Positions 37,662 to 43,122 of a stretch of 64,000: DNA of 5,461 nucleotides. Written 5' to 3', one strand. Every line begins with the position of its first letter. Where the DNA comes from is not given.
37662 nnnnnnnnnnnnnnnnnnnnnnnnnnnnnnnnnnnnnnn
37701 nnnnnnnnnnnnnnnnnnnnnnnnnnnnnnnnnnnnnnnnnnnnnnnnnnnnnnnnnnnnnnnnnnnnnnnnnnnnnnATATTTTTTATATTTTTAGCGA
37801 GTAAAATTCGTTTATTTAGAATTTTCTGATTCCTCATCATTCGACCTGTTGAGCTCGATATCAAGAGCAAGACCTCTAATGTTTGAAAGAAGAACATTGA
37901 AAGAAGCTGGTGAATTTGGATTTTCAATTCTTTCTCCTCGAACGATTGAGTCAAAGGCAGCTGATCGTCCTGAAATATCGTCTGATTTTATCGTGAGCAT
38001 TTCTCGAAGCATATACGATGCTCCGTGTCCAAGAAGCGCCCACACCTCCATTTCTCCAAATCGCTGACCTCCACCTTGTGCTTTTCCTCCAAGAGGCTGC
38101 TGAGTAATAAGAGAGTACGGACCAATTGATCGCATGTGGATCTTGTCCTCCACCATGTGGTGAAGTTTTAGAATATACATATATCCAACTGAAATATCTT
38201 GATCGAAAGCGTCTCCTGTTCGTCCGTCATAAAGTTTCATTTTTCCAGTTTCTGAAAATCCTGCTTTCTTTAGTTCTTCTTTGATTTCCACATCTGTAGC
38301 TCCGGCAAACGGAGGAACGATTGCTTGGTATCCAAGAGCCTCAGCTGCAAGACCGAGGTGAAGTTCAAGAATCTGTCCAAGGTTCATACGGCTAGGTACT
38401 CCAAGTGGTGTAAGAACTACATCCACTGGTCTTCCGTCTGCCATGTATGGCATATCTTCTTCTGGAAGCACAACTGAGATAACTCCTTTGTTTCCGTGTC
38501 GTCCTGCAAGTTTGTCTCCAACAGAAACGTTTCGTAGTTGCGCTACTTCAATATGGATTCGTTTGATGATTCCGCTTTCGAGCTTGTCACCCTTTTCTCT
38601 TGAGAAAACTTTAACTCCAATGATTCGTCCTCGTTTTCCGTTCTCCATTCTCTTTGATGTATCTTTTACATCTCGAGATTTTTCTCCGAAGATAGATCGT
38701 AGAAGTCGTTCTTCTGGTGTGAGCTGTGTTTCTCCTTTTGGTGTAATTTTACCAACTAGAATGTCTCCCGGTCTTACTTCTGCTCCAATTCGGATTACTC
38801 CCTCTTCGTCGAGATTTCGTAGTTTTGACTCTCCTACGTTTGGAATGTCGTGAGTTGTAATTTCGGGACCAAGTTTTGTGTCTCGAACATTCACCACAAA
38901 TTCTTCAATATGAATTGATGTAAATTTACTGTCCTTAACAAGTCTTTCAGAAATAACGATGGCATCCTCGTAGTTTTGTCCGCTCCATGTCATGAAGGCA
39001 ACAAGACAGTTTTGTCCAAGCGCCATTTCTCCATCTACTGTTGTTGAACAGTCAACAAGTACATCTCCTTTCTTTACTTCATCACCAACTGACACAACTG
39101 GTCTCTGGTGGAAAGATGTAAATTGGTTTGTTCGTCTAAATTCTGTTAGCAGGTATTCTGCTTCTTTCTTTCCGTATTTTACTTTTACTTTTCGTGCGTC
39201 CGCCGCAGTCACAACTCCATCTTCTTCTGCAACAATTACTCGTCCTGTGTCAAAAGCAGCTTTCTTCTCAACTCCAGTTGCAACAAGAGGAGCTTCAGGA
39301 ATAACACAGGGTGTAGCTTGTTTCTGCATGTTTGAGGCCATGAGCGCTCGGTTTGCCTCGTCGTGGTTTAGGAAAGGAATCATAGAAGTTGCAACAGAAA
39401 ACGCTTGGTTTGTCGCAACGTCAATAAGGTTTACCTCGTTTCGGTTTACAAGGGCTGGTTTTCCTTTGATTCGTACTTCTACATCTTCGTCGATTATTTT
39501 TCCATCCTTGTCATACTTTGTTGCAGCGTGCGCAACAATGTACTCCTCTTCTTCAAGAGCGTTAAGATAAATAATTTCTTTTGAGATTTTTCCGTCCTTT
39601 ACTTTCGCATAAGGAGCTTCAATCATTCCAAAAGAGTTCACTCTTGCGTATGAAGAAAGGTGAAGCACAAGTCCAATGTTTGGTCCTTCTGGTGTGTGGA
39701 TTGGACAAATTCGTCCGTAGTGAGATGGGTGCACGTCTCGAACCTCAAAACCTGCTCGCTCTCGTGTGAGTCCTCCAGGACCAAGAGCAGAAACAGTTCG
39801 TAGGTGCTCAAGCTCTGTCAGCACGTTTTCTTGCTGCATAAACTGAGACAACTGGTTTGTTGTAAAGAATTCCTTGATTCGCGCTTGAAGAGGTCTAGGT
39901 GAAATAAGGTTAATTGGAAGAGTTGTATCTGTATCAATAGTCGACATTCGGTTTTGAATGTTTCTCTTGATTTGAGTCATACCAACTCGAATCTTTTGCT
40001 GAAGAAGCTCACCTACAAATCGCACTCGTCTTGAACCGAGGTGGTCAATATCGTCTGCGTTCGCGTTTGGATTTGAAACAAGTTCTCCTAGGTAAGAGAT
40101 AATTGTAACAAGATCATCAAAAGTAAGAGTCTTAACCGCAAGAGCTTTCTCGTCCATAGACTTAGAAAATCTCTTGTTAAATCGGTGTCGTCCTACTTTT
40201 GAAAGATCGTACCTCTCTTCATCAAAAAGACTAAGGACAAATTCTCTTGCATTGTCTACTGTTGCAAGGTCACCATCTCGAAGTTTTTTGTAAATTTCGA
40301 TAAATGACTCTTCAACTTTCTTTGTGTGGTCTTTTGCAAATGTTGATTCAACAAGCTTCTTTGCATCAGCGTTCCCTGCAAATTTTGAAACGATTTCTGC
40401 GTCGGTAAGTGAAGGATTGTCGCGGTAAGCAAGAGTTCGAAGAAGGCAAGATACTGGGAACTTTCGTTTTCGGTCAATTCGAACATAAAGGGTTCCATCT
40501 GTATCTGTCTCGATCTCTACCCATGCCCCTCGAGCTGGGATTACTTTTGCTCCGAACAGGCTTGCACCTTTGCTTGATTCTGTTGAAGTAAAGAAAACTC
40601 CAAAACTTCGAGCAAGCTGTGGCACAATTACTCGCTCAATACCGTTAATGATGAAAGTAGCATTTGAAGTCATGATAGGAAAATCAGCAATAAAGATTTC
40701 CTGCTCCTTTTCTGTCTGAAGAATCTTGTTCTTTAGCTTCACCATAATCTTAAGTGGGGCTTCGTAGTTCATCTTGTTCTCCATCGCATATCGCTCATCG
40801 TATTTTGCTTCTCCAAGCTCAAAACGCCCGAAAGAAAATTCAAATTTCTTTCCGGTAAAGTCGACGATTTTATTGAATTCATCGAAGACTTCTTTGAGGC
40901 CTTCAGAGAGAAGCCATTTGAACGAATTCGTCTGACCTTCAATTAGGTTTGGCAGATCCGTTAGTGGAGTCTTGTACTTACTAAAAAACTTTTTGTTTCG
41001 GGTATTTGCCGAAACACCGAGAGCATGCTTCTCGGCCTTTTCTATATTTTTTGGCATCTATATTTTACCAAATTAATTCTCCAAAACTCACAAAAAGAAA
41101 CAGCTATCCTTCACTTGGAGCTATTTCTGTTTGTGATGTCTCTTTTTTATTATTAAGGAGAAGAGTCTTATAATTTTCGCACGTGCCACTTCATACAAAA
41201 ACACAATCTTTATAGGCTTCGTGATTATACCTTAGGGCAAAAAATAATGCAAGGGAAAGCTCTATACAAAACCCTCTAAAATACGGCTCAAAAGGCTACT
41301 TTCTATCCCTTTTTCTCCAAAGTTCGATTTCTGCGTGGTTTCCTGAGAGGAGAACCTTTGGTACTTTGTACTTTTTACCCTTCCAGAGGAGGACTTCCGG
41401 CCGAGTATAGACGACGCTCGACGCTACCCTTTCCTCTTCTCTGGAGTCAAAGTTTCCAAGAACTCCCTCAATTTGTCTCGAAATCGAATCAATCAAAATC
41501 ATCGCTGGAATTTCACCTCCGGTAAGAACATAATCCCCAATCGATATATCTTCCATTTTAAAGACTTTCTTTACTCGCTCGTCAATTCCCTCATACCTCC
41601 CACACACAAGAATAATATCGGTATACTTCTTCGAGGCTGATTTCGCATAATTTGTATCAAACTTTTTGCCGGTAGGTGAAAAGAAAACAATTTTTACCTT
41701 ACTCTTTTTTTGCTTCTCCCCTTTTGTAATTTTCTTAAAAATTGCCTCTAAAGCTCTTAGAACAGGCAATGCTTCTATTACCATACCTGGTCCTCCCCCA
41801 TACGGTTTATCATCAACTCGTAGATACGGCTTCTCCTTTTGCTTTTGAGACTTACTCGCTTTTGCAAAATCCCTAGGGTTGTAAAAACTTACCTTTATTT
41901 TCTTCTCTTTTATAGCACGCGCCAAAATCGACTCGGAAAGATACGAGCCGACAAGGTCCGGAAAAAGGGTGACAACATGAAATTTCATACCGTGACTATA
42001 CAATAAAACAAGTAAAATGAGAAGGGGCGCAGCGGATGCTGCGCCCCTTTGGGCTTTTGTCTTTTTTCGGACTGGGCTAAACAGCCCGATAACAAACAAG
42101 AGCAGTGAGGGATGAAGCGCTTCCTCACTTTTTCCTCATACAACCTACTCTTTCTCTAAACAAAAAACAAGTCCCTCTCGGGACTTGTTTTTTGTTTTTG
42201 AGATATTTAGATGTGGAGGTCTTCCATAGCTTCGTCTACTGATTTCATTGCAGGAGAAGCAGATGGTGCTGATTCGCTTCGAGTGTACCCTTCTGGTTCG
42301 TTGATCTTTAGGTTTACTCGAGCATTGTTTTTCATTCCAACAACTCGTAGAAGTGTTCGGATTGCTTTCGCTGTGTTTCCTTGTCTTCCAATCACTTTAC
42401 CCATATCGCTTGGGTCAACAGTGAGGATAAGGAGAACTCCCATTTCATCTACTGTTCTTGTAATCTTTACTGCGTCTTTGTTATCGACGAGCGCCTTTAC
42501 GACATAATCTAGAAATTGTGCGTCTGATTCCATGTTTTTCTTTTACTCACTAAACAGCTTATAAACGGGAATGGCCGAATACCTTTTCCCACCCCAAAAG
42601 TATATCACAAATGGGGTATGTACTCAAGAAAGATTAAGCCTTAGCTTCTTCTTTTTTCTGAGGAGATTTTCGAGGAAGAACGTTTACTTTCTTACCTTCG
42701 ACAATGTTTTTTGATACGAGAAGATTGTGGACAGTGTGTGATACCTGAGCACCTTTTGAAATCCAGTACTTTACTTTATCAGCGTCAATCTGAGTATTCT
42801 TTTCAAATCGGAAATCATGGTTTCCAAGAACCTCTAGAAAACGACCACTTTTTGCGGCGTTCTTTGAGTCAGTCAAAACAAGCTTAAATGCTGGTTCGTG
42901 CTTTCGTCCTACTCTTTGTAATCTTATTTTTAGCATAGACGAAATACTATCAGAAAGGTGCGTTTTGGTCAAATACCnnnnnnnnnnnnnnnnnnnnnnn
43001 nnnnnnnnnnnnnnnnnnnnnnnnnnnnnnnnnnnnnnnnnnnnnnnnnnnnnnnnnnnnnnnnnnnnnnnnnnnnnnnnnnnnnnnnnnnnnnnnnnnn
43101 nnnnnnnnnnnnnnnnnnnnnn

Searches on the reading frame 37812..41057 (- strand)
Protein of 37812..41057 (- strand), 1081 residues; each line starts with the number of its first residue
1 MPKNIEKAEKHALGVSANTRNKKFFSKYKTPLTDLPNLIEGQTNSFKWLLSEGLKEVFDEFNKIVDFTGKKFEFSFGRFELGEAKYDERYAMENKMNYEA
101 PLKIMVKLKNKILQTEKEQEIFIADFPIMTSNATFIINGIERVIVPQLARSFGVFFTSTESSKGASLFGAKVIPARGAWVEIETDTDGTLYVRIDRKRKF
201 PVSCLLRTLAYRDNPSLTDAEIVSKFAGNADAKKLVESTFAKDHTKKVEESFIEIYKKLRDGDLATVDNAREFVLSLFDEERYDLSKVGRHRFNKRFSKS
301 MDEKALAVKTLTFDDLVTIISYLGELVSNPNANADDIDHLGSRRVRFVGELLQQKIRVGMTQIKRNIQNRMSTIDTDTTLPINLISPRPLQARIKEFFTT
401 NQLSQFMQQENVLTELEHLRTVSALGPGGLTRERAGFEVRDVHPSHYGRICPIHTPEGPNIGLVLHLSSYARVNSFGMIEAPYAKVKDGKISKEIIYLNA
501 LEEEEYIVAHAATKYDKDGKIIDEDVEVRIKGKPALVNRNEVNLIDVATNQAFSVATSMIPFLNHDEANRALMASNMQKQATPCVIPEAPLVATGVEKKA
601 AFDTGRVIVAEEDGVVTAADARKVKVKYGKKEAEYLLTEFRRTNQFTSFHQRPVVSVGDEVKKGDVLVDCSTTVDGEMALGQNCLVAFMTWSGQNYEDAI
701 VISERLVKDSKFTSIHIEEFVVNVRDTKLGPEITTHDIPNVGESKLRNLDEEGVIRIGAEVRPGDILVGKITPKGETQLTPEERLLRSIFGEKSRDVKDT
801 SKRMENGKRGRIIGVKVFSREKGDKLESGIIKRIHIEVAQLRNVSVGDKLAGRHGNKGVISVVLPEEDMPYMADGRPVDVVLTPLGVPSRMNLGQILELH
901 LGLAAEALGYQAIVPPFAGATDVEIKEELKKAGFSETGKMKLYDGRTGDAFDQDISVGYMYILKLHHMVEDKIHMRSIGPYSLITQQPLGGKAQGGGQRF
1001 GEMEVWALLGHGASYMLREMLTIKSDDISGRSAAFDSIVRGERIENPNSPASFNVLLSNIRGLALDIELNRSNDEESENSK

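Call 66: search_protein_families(library=pfam, proteins=[window:37812-41057:-], max_evalue=0.0001)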
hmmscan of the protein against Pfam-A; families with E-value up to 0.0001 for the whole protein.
window:37812-41057:- (1081 aa): 6 families
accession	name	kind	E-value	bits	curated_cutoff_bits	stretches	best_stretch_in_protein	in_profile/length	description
PF00562.33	RNA_pol_Rpb2_6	-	3.2e-127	425.2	23.4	1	609-994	1-373/373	RNA polymerase Rpb2, domain 6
PF04565.21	RNA_pol_Rpb2_3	-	3.9e-28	97.9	21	1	405-473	1-68/68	RNA polymerase Rpb2, domain 3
PF04560.25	RNA_pol_Rpb2_7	-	1.4e-21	77.2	32.1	1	996-1070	1-85/87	RNA polymerase Rpb2, domain 7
PF04561.19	RNA_pol_Rpb2_2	-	1.3e-19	71.1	21.7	1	161-346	12-190/190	RNA polymerase Rpb2, domain 2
PF10385.14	RNA_pol_Rpb2_45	-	6.7e-19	68.1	28.2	1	483-548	1-66/66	RNA polymerase beta subunit external 1 domain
PF04563.20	RNA_pol_Rpb2_1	-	4.3e-10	39.9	28.2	1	38-375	2-185/203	RNA polymerase beta subunit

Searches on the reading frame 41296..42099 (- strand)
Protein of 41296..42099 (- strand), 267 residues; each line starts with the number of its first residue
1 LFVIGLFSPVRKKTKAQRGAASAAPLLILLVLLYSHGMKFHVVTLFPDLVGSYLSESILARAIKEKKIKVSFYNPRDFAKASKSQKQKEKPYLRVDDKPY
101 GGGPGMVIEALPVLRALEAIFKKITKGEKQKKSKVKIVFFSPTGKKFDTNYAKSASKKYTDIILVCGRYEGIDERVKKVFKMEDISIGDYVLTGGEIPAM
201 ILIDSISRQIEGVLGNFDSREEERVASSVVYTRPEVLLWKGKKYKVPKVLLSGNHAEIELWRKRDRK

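Call 66: search_protein_families(library=pfam, proteins=[window:41296-42099:-], max_evalue=0.0001)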
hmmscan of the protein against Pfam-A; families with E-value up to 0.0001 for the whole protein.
window:41296-42099:- (267 aa): 1 family
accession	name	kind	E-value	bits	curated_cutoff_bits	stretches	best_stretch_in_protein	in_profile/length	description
PF01746.26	tRNA_m1G_MT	-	2.3e-36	125.8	27.3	1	62-264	4-184/195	tRNA (Guanine-1)-methyltransferase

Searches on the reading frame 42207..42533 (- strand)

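Call 66: search_protein_families(library=pfam, proteins=[window:42207-42533:-], max_evalue=0.0001)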
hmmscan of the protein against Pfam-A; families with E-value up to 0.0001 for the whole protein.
window:42207-42533:- (108 aa): 1 family
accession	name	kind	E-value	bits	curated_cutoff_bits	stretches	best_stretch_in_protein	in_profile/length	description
PF13083.13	KH_KhpA-B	-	5.7e-21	74.7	32.1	1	6-77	2-73/73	KhpA/KhpB, KH domain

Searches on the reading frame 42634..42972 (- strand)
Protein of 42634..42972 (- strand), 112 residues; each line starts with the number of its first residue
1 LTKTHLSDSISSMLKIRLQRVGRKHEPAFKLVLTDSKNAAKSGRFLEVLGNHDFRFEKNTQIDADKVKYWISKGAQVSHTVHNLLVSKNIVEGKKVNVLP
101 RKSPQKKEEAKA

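Call 66: search_protein_families(library=pfam, proteins=[window:42634-42972:-], max_evalue=0.0001)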
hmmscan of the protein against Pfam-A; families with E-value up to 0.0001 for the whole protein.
window:42634-42972:- (112 aa): 1 family
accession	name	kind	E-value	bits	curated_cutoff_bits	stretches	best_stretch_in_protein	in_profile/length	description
PF00886.24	Ribosomal_S16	-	4e-14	52.7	27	1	20-78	1-62/62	Ribosomal protein S16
